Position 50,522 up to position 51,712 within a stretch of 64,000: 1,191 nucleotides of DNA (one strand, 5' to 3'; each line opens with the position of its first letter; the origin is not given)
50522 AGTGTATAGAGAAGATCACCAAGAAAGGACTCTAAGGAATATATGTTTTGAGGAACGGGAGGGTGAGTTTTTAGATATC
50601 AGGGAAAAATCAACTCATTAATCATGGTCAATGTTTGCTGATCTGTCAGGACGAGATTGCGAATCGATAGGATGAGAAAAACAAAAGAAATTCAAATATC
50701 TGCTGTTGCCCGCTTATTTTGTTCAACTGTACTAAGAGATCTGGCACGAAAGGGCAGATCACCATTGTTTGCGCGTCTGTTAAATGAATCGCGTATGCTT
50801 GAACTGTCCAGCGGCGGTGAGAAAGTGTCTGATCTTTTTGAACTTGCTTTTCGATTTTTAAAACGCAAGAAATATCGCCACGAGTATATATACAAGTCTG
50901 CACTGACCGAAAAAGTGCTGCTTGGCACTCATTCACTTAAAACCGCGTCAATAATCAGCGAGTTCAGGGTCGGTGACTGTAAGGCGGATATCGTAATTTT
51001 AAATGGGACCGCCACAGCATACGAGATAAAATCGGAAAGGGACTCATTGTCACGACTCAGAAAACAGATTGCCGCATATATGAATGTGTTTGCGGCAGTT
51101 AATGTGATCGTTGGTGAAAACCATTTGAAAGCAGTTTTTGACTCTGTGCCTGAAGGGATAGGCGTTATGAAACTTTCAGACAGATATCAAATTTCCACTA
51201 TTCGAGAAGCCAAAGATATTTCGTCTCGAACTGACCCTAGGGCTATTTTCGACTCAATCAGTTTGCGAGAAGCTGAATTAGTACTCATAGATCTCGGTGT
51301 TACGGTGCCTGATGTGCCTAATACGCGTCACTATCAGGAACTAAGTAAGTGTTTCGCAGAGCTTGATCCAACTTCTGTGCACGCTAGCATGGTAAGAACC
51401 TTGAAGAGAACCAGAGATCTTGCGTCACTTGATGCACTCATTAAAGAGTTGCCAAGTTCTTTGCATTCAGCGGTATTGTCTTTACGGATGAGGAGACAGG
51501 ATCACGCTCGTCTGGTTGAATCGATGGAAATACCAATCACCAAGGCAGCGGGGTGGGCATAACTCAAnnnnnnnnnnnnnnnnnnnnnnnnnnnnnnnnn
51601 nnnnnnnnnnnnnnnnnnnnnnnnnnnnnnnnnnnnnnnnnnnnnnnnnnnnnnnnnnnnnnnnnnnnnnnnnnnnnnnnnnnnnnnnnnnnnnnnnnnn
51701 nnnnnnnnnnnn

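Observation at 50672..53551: Three-gene operon of PD-(D/E)xK (sce7726-like), sce7725/beta-protein-like and zinc-ribbon-RES proteins: candidate undescribed defence/abortive-infection system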

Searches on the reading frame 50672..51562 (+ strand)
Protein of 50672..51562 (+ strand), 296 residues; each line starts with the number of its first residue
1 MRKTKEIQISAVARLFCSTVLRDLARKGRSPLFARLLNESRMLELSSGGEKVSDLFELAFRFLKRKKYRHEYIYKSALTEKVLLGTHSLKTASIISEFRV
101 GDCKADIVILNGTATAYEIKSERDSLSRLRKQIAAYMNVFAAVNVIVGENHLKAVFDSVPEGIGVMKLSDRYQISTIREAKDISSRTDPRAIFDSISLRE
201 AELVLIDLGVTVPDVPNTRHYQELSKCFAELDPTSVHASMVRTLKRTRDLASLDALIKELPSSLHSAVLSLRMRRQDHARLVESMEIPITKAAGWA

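Call 3: search_protein_families(library=pfam, proteins=[window:50672-51562:+], max_evalue=0.1)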
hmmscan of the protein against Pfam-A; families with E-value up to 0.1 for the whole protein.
window:50672-51562:+ (296 aa): 0 families

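Call 4: search_protein_families(library=ncbifam, proteins=[window:50672-51562:+], max_evalue=0.1)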
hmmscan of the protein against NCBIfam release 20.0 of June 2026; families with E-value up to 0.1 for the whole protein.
window:50672-51562:+ (296 aa): 2 families
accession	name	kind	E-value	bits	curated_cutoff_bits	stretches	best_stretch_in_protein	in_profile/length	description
NF033832.1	sce7726_fam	subfamily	2.3e-51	174.3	70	1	69-248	1-183/184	sce7726 family protein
TIGR02088.1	LEU3_arch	subfamily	0.06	12.6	409.8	1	90-143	43-96/324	isopropylmalate/isohomocitrate dehydrogenases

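Call 5: search_protein_families(library=padloc, proteins=[window:50672-51562:+], max_evalue=0.1)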
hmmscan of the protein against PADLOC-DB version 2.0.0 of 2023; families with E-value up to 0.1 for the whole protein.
window:50672-51562:+ (296 aa): 1 family
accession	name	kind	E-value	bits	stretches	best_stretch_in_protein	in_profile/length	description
PDLC02989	cll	-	1.5e-21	75.3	1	70-271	6-206/265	-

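Call 17: search_dna_similar(query=window:50672-51562:+, collection=phages, mode=protein, max_evalue=0.001, max_rows=25)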
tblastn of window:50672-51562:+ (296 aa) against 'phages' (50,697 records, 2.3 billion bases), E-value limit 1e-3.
Records with a match: 20; places in all: 20; records where one place covers at least 80% of the query: 1.
Best place of each record, by identity: <60% 20.
By first word of the organism name: Staphylococcus 5; Gordonia 4; Enterobacteria 3; Bacteriophage 2; Myxococcus 2; Salmonella 1; Mycolicibacterium 1; Pasteurella 1; Escherichia 1.
By host as written in the record: - 4; Gordonia terrae 3612 2; Gordonia rubripertincta NRRL B-16540 SEA 2; Staphylococcus epidermidis 2; Homo sapiens 1; Mycolicibacterium smegmatis MC2 155 1; Pasteurella multocida Past22 1; Myxococcus xanthus DZ1 1; and 6 more.
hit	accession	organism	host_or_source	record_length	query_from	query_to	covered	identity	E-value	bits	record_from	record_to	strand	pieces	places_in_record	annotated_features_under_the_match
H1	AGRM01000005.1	Salmonella enterica subsp. houtenae str. ATCC BAA-1581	Homo sapiens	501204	7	295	98%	44.8%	7e-81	271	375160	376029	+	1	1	hypothetical protein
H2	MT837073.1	Bacteriophage sp.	human fecal samples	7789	61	271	71%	25.5%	8e-17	86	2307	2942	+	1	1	record has no annotation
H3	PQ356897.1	Mycolicibacterium phage Mycofy1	Mycolicibacterium smegmatis MC2 155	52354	71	209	47%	31.9%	9e-10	65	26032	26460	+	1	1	none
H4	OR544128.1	Pasteurella phage Pmp11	Pasteurella multocida Past22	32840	42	171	44%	28.7%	2e-9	64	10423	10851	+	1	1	hypothetical protein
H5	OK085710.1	Myxococcus phage Mx4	Myxococcus xanthus DZ1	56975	101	211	38%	32.8%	3e-6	54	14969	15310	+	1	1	hypothetical protein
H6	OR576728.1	Myxococcus phage Mx4 ts27htf-1hrm-1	Myxococcus sp.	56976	101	209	37%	32.5%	3e-5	51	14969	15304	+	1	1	hypothetical protein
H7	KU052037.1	Escherichia phage Rac-SA53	Escherichia coli SA53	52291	75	181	36%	31.9%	1e-7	59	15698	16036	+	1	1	hypothetical protein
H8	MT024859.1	Gordonia phage DumpsterDude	Gordonia terrae 3612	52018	101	202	34%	33.0%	2e-9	64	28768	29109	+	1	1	32: hypothetical protein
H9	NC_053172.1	Gordonia phage DumpsterDude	Gordonia terrae 3612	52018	101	202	34%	33.0%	2e-9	64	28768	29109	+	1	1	32: hypothetical protein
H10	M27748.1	Enterobacteria phage P4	-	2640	71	168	33%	31.0%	1e-4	49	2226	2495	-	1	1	cII protein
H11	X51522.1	Enterobacteria phage P4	-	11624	71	168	33%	31.0%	1e-4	49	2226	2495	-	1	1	unnamed protein product; cII gene product (AA 1-264)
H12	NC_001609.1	Enterobacteria phage P4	Escherichia coli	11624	71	168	33%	31.0%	1e-4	49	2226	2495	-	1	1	sce7726 family protein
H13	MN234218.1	Gordonia phage Powerball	Gordonia rubripertincta NRRL B-16540 SEA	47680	101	165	22%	41.5%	2e-9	64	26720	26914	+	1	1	32: exonuclease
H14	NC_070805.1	Gordonia phage Powerball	Gordonia rubripertincta NRRL B-16540 SEA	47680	101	165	22%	41.5%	2e-9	64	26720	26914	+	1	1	32: exonuclease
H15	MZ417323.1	Staphylococcus phage PG-2021_1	Staphylococcus epidermidis NCC 100655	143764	86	155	24%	37.8%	6e-4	47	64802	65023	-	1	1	record has no annotation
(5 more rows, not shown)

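Call 22: get_annotated_region(hit=H1, flank=8000)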
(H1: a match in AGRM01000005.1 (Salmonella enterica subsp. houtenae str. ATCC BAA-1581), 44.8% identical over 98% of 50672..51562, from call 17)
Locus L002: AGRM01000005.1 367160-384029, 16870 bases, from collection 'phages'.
description: Salmonella enterica subsp. houtenae str. ATCC BAA-1581 SEHO0AFNL_Contig0.6, whole genome shotgun sequence.
organism: Salmonella enterica subsp. houtenae str. ATCC BAA-1581 (NCBI taxid 523831)
taxonomy: Bacteria; Pseudomonadati; Pseudomonadota; Gammaproteobacteria; Enterobacterales; Enterobacteriaceae; Salmonella
host: Homo sapiens; source: -; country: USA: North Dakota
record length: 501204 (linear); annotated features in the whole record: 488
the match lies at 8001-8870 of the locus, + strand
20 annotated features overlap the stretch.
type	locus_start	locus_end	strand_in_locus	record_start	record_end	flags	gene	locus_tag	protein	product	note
CDS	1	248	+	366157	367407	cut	-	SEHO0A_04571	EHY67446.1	site-specific recombinase, phage integrase family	-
CDS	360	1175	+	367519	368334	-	-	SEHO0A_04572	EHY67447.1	hypothetical protein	-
CDS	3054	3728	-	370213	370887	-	-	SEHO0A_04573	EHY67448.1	hypothetical protein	-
CDS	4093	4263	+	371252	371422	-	-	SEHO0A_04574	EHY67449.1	hypothetical protein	-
CDS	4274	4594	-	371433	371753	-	-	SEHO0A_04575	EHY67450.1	hypothetical protein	-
CDS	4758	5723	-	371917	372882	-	-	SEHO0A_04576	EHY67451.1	ICE-like protease p20 domain protein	-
CDS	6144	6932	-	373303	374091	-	-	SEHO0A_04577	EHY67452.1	hypothetical protein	-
CDS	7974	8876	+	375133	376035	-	-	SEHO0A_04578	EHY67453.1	hypothetical protein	-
CDS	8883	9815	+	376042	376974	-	-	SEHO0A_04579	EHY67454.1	hypothetical protein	-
CDS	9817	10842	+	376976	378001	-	-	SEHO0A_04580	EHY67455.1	RES domain protein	-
CDS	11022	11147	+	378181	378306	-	-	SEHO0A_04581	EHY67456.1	hypothetical protein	-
CDS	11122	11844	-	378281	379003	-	-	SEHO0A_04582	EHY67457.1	site-specific recombinase, phage integrase family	-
CDS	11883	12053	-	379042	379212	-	-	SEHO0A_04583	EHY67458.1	hypothetical protein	-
CDS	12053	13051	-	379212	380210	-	-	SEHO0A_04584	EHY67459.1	integrating conjugative element protein, PFL_4705 family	-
CDS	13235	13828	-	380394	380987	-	-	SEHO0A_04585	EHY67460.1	integrating conjugative element protein, PFL_4704 family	-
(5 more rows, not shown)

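Call 42: get_annotated_region(hit=H13, flank=4000)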
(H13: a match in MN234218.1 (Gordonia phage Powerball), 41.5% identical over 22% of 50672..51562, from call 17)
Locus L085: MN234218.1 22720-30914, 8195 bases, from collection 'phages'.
description: Gordonia phage Powerball, complete genome.
organism: Gordonia phage Powerball (NCBI taxid 2599847)
taxonomy: Viruses; Duplodnaviria; Heunggongvirae; Uroviricota; Caudoviricetes; Powerballvirus; Powerballvirus powerball
host: Gordonia rubripertincta NRRL B-16540 SEA; source: soil; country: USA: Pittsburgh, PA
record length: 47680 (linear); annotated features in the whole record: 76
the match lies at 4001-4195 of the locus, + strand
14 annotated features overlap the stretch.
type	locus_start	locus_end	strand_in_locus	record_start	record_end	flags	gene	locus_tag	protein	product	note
CDS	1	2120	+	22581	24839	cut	26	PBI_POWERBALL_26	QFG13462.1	minor tail protein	-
CDS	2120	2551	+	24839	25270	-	27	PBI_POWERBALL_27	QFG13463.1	hypothetical protein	-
CDS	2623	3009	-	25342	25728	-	28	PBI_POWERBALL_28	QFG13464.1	HicB-like antitoxin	antitoxin in toxin/antitoxin system, HicB-like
CDS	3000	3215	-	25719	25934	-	29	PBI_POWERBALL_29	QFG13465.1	HicA-like toxin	toxin in toxin/antitoxin system, HicA-like; toxin in toxin/antitoxin system, HicA-like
CDS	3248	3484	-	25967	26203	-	30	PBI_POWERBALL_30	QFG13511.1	hypothetical protein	-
CDS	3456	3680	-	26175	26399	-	31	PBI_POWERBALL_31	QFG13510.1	hypothetical protein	-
CDS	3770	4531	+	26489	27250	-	32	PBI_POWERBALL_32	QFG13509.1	exonuclease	-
CDS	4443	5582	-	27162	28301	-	33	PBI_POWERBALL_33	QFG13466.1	hypothetical protein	-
CDS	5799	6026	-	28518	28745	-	34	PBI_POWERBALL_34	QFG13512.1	hypothetical protein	-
CDS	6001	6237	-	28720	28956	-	35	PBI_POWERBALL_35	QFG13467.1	hypothetical protein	-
CDS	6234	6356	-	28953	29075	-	36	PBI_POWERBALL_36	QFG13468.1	hypothetical protein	-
CDS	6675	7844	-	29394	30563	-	37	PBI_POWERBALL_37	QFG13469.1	tyrosine integrase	-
CDS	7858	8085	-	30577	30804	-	38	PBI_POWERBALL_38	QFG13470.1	helix-turn-helix DNA-binding protein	-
CDS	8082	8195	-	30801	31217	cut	39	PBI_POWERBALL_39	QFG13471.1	DNA binding protein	-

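Call 44: search_protein_families(library=pfam, proteins=[L085:4443-5582:-, L085:3770-4531:+, L085:5799-6026:-, L085:6001-6237:-], max_evalue=0.1)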
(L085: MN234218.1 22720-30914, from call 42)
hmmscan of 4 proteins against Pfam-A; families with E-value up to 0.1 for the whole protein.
L085:4443-5582:- (379 aa): 1 family
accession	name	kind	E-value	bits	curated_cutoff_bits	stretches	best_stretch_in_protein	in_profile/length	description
PF14350.11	Beta_protein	-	5.4e-37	128.5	27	1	25-369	1-338/342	Beta protein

L085:3770-4531:+ (253 aa): 0 families

L085:5799-6026:- (75 aa): 0 families

L085:6001-6237:- (78 aa): 1 family
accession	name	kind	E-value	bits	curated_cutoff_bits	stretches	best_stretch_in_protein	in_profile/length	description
PF22552.1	TY-Chap3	-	0.064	14.4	27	1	18-74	63-110/117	T3SS (YopN, CesT) and YbjN peptide-binding chaperone 3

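Call 60: search_solved_structures(query=A3, max_evalue=1, show_alignments=2)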
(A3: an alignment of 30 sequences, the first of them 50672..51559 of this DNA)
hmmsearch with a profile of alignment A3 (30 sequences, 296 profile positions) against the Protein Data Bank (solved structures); distinct sequences matched with E-value up to 1: 4.
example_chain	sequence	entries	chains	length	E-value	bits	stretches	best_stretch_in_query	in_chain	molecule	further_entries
6odi_b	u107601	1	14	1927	0.0023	20.5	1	198-272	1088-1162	Type IV secretion system apparatus protein CagY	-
6x6j_AY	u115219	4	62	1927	0.0023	20.4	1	198-272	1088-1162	Cag pathogenicity island protein (Cag7)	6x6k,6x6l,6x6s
2e7g_A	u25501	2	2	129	0.19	14.1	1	190-255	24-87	Putative ribosome-binding factor A | Putative ribosome-binding factor A, mitochondrial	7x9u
7pnx_a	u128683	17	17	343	0.93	11.9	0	189-252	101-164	Putative ribosome-binding factor A, mitochondrial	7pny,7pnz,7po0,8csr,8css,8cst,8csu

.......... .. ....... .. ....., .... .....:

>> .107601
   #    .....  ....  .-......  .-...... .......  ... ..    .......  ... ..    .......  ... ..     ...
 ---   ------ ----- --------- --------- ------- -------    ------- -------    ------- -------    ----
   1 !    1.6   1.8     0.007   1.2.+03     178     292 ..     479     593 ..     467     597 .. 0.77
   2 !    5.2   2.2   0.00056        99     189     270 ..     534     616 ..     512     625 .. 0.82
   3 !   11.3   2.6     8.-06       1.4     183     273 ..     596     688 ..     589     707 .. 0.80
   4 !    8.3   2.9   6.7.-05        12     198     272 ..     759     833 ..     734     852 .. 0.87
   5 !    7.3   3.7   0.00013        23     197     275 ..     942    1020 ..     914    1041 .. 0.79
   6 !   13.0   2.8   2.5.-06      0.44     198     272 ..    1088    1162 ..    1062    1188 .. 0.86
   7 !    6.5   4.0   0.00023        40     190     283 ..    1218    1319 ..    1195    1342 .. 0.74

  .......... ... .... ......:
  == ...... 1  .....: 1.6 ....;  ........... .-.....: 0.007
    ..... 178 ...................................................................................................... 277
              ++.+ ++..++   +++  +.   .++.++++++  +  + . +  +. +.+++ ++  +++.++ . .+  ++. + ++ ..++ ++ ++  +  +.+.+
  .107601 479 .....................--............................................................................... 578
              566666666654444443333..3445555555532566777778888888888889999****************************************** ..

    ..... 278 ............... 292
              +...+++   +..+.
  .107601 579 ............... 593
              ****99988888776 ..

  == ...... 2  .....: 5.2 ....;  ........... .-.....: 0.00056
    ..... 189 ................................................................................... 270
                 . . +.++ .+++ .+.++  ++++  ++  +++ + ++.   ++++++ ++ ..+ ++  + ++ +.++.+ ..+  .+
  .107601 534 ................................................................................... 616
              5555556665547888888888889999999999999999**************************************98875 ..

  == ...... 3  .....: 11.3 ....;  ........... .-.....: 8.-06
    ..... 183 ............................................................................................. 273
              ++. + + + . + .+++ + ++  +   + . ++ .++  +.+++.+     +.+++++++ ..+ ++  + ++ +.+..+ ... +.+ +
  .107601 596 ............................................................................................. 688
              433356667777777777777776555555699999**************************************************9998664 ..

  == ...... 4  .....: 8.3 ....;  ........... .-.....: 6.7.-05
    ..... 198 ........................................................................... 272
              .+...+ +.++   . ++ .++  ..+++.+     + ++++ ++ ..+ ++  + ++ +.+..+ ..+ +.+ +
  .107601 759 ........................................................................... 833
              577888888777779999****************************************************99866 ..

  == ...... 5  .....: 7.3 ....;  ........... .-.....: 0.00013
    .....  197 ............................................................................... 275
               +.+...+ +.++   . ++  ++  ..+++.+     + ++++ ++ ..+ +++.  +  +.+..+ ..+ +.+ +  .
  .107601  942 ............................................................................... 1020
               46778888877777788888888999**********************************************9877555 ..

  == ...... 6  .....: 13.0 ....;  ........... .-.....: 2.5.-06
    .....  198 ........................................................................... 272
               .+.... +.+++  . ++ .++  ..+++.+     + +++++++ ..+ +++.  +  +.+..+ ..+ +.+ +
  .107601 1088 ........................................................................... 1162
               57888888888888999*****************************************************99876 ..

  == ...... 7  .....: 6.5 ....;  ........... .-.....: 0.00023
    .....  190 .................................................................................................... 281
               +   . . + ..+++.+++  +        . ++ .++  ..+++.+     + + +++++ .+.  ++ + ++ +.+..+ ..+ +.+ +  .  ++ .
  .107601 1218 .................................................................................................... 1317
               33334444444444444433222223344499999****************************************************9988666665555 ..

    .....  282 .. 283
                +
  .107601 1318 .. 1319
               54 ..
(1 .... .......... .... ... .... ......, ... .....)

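Call 87: predict_structure(protein=window:50672-51559:+)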
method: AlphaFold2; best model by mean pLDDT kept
length: 296 residues; sequences in the alignment: 1
mean_pLDDT: 33.9   pTM: 0.24
mean pLDDT of the five models: 33.9, 33.3, 32.9, 32.9, 31.4
residues with pLDDT >= 90: 0; 70-90: 0; 50-70: 8; < 50: 288
segments of 3 or more residues with pLDDT < 50: 1-248, 260-296
pLDDT, mean of each block of 10 residues (from residue 1): 27 37 40 36 29 38 32 22 23 28 29 25 33 42 37 36 28 30 34 36 36 30 36 33 45 53 41 45 29 26
secondary structure, 60 per line:
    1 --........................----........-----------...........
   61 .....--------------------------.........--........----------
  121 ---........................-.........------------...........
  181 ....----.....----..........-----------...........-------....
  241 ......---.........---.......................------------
elements in order: H3-26 H31-38 H50-65 E92-100 E103-110 H124-147 H149-157 H170-184 H189-193 H198-207 H219-229 H237-246 H250-258 H262-284

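Call 89: search_protein_families(library=phrogs, proteins=[window:50672-51559:+, L085:3770-4528:+], max_evalue=0.01)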
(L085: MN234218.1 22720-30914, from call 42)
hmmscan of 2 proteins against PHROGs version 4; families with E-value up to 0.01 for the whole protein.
window:50672-51559:+ (296 aa): 1 family
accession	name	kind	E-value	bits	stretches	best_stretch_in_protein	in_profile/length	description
phrog_984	-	unknown function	8.1e-22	79.2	1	67-203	3-147/230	-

L085:3770-4528:+ (253 aa): 1 family
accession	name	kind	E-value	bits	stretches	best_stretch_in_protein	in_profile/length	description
phrog_984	-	unknown function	1.7e-35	123.9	1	44-233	5-218/230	-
